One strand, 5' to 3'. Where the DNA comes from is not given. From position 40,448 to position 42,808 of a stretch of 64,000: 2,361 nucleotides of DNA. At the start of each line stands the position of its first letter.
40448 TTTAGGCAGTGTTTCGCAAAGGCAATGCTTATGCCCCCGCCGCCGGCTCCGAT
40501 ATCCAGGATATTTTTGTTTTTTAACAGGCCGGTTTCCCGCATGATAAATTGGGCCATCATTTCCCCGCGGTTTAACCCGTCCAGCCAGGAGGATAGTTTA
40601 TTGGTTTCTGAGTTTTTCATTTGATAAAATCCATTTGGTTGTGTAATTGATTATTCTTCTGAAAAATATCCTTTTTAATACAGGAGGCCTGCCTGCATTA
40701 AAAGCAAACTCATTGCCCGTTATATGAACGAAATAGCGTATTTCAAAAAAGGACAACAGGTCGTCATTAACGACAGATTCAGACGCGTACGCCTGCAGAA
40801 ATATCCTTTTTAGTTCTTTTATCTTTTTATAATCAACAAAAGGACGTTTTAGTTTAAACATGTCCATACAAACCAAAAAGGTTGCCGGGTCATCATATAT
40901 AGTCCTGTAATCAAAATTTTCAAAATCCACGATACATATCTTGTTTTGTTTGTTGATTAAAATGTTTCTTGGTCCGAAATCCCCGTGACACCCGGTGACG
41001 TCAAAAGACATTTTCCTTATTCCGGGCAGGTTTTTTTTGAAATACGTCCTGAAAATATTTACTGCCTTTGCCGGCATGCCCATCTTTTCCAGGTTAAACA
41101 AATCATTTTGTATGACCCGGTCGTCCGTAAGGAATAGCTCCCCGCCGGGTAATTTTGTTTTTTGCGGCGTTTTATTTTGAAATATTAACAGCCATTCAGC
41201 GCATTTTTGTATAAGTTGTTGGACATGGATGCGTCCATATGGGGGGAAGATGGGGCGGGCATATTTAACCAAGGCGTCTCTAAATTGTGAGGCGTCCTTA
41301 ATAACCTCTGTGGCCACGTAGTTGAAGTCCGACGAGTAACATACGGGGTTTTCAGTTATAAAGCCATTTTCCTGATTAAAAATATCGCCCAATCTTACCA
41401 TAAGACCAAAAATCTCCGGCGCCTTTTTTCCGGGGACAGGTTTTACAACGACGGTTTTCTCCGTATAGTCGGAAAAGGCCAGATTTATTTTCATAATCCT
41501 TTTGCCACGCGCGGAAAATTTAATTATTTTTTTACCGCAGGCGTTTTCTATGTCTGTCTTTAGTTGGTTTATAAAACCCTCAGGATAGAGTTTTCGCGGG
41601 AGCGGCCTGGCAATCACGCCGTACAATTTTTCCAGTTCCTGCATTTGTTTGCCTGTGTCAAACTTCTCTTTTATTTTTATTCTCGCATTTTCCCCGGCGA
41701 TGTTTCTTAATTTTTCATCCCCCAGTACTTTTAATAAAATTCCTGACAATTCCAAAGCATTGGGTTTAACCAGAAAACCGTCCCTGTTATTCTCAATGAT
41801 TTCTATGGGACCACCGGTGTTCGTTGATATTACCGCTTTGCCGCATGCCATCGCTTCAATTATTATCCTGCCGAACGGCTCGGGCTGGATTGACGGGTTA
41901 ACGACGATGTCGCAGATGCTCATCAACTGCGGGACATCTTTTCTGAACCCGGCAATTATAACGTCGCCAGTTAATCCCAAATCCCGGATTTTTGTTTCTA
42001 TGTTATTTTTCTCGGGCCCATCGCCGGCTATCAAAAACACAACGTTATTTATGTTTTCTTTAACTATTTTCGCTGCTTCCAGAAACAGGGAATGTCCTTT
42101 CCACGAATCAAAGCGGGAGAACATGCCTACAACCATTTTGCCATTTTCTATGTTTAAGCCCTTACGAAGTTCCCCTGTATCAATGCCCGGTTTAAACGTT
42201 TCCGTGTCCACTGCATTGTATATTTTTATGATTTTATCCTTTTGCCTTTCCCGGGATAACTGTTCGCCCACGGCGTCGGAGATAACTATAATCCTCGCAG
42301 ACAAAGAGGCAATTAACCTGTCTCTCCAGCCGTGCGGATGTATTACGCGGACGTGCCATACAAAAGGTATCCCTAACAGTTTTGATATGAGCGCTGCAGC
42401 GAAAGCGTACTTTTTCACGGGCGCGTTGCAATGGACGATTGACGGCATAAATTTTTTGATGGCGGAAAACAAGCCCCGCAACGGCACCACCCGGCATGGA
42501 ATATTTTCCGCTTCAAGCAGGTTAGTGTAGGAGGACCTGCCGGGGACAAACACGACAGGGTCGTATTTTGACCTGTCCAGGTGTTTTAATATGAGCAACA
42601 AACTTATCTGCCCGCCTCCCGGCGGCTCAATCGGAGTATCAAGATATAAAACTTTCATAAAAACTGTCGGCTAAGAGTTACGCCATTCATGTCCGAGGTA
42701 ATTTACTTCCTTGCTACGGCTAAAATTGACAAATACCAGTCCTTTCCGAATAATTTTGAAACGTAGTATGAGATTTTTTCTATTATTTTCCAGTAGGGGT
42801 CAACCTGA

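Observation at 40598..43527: A zinc-ribbon methyltransferase to GT4 order occurs twice, once as adjacent genes with a kinase fused to GT4 and once as a single fusion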

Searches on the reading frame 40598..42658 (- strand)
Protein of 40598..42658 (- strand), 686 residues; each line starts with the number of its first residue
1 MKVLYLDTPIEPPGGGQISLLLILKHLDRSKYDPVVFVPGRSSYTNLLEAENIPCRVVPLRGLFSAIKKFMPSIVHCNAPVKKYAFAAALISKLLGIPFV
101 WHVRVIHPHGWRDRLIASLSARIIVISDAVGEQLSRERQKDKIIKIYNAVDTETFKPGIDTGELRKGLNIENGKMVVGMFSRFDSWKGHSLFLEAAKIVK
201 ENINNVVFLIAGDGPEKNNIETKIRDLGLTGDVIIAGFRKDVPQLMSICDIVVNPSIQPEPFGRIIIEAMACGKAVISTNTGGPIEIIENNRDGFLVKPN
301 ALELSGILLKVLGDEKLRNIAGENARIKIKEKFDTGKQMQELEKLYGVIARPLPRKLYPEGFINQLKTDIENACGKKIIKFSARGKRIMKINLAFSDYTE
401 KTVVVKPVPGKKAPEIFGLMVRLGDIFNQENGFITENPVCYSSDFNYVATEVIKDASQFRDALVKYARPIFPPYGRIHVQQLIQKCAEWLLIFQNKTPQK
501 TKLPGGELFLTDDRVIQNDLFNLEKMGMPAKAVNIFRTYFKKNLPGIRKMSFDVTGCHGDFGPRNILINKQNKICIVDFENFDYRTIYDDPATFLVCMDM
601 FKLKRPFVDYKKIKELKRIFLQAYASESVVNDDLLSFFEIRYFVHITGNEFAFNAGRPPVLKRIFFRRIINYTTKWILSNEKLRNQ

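Call 6: search_protein_families(library=pfam, proteins=[window:40598-42658:-], max_evalue=0.1)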
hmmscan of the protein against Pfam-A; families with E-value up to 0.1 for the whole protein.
window:40598-42658:- (686 aa): 8 families
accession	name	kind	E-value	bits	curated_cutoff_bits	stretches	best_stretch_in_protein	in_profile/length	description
PF00534.26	Glycos_transf_1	-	2.2e-41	141.7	26.4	1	163-326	4-170/172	Glycosyl transferases group 1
PF13692.12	Glyco_trans_1_4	-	1.8e-31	109.7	27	1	176-311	3-139/142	Glycosyl transferases group 1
PF13439.12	Glyco_transf_4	-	3.8e-10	40.5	28.5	1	13-153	1-169/170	Glycosyltransferase Family 4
PF01636.29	APH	-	3.6e-06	27.4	23.2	1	537-595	155-210/239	Phosphotransferase enzyme family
PF01633.27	Choline_kinase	-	2.8e-05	24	29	1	523-627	134-242/300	Choline/ethanolamine kinase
PF13579.12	Glyco_trans_4_4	-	3.5e-05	24.6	29.7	1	15-136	2-144/158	Glycosyl transferase 4-like domain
PF13524.12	Glyco_trans_1_2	-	0.00027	21.3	25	1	240-343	38-143/144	Glycosyl transferase-like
PF19974.5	TCAD9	-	0.0034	17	40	1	555-594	298-337/429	Ternary complex associated domain 9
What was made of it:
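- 41612..42658 (-): GT4 glycosyltransferase domain (aa 1-349) of the 686-aa bifunctional protein ('GT4a'). PF00534 141.7 bits, PF13692 and PF13439 (call 6).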

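Call 7: search_protein_families(library=ncbifam, proteins=[window:40598-42658:-], max_evalue=0.1)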
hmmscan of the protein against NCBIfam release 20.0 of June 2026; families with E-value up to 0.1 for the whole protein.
window:40598-42658:- (686 aa): 43 families (the best 25 are shown)
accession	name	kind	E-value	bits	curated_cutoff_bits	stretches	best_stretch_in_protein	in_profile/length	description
TIGR03088.1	stp2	hypoth_equivalog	8.6e-33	113.9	409.05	1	114-346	131-370/374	TIGR03088 family PEP-CTERM/XrtA system glycosyltransferase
TIGR03999.1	thiol_BshA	equivalog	1.7e-31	109.5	273.7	1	129-348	154-372/375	N-acetyl-alpha-D-glucosaminyl L-malate synthase BshA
TIGR04063.1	stp3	hypoth_equivalog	8.6e-24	84.1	442.05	1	63-347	84-393/397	TIGR04063 family PEP-CTERM/XrtA system glycosyltransferase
NF041876.1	EPS_EpsE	equivalog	1.6e-23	83.6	400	1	158-339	194-386/389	exopolysaccharide biosynthesis GT4 family glycosyltransferase EpsE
TIGR02149.1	glgA_Coryne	subfamily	4.6e-23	82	302.4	1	110-337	135-378/391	glycogen synthase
NF050063.1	ProtGlycPglJ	equivalog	1.2e-17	64.2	500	1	138-337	167-354/363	N-acetylgalactosamine-N,N'-diacetylbacillosaminyl-diphospho-undecaprenol 4-alpha-N-acetylgalactosaminyltransferase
NF012028.0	PRK15484.1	subfamily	4.4e-16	59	618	1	106-339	126-368/380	lipopolysaccharide N-acetylglucosaminyltransferase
NF038295.1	EPS_HpsP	equivalog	1.3e-14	54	550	1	160-340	193-378/388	hormogonium polysaccharide biosynthesis glycosyltransferase HpsP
NF046085.1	XrtY_assoc_Gly1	equivalog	2.3e-14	53.1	400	1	126-349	167-384/387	XrtY-associated glycosyltransferase XYAG1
TIGR04157.1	glyco_rSAM_CFB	subfamily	4.2e-14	52.4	400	1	116-346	166-406/406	TIGR04157 family glycosyltransferase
NF047684.1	TeichurnBiosyTuaC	equivalog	2.7e-13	49.6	550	1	127-349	172-389/391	teichuronic acid biosynthesis protein TuaC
NF038298.1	EPS_HpsO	equivalog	3.2e-13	49.2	575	1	64-333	82-371/388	hormogonium polysaccharide biosynthesis glycosyltransferase HpsO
TIGR03449.1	mycothiol_MshA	equivalog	3.7e-13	49.2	462.5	1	137-347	184-401/406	D-inositol-3-phosphate glycosyltransferase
NF050056.1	ProtGlycPglH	equivalog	6.9e-13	48.4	600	1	177-338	182-342/354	GalNAc-alpha-(1->4)-GalNAc-alpha-(1->3)-diNAcBac-PP-undecaprenol alpha-1,4-N-acetyl-D-galactosaminyltransferase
NF047880.1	glyco_SdgA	exception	1.4e-12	47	800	1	191-339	332-480/488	serine-aspartate repeat adhesin O-glycosyltransferase SdgA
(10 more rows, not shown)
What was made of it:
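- Tried and rejected: All NCBIfam equivalog scores were far below their cutoffs (call 7).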

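Call 17: find_encoding_contigs(protein=window:40601-42658:-, flank=2000, max_places=5)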
Protein window:40601-42658:- (686 aa): 1 contig read that carries it; 1 place shown.
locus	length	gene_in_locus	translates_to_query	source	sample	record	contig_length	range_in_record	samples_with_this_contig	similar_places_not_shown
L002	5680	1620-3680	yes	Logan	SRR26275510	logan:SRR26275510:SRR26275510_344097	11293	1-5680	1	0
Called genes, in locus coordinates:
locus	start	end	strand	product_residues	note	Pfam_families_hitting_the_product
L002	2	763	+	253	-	?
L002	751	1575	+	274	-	PF01209:Ubie_methyltran (weak), PF13489:Methyltransf_23, PF07021:MetW (weak), PF13847:Methyltransf_31, PF08241:Methyltransf_11, PF08242:Methyltransf_12, PF13649:Methyltransf_25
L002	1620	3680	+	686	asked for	PF13439:Glyco_transf_4, PF00534:Glycos_transf_1, PF13692:Glyco_trans_1_4, PF01636:APH (weak)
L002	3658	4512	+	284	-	PF13489:Methyltransf_23, PF05175:MTS, PF13847:Methyltransf_31, PF08241:Methyltransf_11, PF08242:Methyltransf_12, PF13649:Methyltransf_25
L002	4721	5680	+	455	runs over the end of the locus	PF22842:Pel9A-like_beta_helix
